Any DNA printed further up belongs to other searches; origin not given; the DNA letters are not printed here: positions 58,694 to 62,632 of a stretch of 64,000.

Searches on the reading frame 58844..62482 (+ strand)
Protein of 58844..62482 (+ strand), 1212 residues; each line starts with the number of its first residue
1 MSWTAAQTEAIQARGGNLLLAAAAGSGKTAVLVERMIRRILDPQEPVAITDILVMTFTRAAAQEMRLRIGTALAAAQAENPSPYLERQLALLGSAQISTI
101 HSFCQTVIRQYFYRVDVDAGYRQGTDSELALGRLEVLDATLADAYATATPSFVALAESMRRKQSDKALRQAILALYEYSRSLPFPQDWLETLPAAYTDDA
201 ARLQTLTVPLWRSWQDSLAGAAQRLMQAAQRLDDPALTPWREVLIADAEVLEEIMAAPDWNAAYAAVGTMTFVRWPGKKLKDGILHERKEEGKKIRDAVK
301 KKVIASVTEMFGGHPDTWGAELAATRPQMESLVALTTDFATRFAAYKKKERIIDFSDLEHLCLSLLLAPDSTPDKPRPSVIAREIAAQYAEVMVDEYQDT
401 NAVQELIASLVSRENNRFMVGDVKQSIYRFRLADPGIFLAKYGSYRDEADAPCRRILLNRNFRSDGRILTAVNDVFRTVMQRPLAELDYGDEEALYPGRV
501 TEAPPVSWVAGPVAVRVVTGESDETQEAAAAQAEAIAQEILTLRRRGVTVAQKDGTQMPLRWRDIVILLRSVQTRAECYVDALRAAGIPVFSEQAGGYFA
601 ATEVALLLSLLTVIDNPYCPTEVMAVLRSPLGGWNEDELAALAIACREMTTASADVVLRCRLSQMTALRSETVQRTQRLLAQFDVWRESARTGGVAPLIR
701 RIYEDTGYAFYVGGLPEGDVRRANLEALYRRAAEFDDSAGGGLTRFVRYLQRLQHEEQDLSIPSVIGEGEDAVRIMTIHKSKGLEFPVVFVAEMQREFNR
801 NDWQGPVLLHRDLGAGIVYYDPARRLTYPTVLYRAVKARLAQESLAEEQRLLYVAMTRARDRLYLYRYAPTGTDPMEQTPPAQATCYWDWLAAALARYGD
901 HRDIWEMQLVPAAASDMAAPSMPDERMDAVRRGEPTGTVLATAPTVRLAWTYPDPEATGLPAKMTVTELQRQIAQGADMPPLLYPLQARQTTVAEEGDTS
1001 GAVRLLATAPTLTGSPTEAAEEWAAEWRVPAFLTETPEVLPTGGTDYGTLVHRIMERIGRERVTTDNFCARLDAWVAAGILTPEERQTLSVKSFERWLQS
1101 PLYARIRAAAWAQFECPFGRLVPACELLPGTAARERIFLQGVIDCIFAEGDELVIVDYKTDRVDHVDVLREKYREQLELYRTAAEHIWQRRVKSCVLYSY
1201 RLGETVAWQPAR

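Call 53: search_protein_families(library=pfam, proteins=[window:58844-62482:+], max_evalue=1e-8)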
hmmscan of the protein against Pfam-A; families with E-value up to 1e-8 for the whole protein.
window:58844-62482:+ (1212 aa): 5 families
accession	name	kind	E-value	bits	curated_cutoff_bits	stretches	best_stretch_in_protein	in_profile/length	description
PF00580.27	UvrD-helicase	-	2e-51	175.7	23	1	3-443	1-268/271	UvrD/REP helicase N-terminal domain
PF13361.12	UvrD_C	-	4e-26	92.7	25.6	1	456-865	1-345/350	UvrD-like helicase C-terminal domain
PF13245.12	AAA_19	-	3.9e-14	53.4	25.1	1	7-431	1-134/134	AAA domain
PF12705.13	PDDEXK_1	-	1.9e-13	51.4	22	1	1046-1191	36-176/247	PD-(D/E)XK nuclease superfamily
PF13538.12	UvrD_C_2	-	1.2e-12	47.9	27.4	0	773-794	2-23/52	UvrD-like helicase C-terminal domain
